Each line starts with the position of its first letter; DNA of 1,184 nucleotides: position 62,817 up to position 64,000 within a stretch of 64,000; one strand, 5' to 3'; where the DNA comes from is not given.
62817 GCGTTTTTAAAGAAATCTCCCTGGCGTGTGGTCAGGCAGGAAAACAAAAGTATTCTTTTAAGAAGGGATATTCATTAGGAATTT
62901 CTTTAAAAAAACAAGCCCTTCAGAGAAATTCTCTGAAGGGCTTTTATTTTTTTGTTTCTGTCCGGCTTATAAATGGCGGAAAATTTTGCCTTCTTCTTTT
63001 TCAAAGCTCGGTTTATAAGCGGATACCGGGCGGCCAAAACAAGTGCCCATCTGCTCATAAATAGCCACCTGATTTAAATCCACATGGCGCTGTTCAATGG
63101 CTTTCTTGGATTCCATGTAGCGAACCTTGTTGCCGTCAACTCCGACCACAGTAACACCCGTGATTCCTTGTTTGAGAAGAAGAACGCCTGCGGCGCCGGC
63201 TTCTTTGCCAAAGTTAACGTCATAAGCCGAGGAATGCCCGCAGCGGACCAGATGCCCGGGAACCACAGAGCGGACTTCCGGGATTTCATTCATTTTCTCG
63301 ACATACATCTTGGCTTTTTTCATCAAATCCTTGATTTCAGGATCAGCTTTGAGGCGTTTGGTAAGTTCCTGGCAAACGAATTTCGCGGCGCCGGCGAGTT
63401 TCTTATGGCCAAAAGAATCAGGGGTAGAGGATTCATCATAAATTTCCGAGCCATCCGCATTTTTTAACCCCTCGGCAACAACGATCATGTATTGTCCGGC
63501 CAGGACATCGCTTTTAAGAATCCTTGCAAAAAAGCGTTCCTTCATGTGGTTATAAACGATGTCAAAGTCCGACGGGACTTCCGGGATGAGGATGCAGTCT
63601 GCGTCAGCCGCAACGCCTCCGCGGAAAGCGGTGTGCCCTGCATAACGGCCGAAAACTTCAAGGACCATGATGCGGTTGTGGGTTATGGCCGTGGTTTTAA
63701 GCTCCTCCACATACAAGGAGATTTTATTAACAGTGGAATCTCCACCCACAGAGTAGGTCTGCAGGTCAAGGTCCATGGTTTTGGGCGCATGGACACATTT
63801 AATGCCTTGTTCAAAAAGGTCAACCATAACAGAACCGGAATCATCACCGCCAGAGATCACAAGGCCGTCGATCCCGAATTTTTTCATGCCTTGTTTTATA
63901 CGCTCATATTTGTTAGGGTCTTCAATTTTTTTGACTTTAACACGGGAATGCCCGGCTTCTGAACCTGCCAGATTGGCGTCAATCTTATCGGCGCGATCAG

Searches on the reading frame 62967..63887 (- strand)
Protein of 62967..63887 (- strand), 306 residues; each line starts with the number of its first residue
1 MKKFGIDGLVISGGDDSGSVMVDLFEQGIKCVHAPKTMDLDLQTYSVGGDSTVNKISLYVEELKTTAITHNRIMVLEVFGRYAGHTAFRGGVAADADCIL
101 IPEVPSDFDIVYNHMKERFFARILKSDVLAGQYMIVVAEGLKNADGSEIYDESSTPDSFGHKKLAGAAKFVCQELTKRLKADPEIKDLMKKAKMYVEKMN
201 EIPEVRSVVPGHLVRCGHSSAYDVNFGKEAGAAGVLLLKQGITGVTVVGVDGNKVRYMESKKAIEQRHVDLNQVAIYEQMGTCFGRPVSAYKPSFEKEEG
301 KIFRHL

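Call 72: search_protein_families(library=pfam, proteins=[window:62967-63887:-], max_evalue=0.00001)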
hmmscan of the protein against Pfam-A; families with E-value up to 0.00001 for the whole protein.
window:62967-63887:- (306 aa): 1 family
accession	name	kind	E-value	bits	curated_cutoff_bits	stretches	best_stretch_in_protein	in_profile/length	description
PF00365.25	PFK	-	2.1e-38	132.7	30.9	1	1-235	87-274/277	Phosphofructokinase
